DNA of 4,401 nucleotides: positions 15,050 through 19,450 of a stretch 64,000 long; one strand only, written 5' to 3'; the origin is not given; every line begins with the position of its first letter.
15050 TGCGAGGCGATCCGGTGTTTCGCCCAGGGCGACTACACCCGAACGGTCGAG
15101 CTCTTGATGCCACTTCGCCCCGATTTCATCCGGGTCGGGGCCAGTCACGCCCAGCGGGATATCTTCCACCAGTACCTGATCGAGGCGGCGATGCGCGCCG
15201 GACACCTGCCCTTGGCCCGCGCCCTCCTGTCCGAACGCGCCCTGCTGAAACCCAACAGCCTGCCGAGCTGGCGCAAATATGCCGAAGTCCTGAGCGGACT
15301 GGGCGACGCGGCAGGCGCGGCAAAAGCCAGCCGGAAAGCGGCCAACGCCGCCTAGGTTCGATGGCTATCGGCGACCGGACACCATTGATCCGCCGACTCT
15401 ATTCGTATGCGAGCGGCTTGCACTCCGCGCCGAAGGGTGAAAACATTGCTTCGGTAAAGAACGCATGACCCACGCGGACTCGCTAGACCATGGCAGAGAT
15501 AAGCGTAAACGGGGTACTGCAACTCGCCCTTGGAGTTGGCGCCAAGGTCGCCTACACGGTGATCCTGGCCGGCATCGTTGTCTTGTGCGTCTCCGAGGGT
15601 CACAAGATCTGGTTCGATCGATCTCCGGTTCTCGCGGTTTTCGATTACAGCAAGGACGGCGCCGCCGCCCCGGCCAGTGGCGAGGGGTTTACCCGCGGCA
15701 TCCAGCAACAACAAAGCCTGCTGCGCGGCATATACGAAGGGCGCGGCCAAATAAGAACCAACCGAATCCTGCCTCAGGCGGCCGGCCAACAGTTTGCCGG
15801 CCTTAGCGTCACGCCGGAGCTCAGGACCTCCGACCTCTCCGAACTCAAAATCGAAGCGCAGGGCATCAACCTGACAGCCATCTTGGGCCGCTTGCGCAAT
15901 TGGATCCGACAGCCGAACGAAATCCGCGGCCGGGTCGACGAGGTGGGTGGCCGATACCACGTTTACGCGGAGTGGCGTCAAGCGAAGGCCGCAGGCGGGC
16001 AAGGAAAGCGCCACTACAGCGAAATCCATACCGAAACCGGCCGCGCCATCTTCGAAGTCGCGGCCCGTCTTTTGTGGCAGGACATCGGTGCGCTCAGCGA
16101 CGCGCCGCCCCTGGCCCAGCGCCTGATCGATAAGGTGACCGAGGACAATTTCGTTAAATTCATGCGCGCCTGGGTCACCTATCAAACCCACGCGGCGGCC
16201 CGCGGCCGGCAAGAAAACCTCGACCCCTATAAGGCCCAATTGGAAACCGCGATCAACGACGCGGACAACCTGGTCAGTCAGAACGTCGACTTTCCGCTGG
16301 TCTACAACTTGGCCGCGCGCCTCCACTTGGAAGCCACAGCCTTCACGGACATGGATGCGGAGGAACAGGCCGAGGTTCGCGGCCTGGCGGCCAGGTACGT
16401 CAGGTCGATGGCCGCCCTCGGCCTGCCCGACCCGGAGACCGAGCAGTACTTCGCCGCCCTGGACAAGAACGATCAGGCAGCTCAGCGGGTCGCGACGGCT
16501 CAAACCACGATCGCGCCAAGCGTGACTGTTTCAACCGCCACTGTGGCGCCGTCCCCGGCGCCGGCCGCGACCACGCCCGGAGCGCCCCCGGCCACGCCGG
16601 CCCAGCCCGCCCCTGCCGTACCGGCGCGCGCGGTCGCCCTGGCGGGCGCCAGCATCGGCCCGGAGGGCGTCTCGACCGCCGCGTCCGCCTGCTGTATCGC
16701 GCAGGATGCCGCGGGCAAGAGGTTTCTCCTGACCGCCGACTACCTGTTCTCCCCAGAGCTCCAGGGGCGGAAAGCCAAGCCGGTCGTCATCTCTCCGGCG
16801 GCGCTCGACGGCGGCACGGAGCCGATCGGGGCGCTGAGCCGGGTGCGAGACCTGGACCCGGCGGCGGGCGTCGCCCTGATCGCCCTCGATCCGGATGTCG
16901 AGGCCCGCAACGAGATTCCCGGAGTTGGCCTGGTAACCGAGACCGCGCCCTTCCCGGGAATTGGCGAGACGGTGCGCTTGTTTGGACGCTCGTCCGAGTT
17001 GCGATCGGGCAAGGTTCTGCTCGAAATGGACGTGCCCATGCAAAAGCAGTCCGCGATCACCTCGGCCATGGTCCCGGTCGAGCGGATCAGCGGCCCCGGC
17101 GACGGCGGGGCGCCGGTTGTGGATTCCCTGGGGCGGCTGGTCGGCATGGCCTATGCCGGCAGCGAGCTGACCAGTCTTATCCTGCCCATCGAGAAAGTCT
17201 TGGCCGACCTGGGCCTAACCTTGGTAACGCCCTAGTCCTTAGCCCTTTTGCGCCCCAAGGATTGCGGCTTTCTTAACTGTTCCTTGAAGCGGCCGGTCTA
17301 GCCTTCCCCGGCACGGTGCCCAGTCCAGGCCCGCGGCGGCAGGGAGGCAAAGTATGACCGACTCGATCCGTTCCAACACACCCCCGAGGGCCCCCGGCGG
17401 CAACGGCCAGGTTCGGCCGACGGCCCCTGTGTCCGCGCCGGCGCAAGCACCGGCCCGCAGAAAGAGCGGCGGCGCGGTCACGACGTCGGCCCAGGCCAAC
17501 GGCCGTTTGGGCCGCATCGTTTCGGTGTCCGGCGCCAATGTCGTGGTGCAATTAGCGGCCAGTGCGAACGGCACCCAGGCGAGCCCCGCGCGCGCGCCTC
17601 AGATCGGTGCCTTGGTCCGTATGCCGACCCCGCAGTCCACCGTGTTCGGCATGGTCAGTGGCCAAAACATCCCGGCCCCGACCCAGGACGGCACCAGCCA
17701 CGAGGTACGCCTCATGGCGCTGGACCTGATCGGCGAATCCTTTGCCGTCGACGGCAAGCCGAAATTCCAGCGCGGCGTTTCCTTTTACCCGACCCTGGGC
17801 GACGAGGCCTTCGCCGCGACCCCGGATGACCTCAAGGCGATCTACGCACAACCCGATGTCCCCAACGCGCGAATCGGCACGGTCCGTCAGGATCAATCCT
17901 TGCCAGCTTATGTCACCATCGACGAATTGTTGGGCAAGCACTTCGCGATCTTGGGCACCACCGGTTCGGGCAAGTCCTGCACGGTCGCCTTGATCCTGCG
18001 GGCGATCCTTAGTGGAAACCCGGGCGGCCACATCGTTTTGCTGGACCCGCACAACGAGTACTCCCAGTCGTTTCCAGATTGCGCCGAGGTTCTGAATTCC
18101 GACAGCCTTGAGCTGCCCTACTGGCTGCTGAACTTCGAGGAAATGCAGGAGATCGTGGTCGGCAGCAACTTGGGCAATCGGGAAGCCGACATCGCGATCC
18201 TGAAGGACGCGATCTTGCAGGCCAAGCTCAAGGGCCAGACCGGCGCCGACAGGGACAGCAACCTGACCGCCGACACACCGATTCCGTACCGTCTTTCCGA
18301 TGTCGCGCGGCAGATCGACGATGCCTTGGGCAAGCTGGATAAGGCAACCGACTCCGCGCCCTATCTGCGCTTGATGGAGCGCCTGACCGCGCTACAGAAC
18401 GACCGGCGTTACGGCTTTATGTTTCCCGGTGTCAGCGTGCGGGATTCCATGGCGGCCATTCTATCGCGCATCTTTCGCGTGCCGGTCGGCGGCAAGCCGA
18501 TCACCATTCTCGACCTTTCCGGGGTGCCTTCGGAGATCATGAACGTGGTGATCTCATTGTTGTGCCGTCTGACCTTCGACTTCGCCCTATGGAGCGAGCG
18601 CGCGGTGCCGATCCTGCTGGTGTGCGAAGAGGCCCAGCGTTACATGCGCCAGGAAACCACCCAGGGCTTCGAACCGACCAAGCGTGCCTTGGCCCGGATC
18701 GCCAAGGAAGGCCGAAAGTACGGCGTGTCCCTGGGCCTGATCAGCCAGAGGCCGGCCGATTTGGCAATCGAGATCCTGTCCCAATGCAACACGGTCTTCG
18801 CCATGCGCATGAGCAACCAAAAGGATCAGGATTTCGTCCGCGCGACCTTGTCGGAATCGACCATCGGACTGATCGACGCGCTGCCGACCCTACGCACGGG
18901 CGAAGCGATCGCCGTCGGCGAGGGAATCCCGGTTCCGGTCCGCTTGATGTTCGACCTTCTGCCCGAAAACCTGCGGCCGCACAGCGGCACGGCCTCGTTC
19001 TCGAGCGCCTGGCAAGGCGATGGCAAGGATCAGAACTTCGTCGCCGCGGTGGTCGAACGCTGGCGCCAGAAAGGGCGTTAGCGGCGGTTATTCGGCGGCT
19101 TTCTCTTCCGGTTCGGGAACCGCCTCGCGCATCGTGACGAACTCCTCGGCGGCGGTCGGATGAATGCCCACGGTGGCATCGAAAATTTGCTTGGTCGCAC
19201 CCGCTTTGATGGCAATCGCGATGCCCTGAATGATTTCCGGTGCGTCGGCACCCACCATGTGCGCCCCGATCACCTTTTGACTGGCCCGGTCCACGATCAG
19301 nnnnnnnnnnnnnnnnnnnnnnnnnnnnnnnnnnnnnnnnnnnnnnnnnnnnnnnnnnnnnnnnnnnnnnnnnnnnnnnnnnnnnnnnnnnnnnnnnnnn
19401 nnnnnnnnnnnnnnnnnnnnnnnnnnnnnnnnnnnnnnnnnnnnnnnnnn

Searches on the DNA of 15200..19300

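Call 84: search_rna_families(source=window, start=15200, end=19300, threshold=evalue, max_evalue=1)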
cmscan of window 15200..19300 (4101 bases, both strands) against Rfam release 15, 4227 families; matches with E-value up to 1: 0.
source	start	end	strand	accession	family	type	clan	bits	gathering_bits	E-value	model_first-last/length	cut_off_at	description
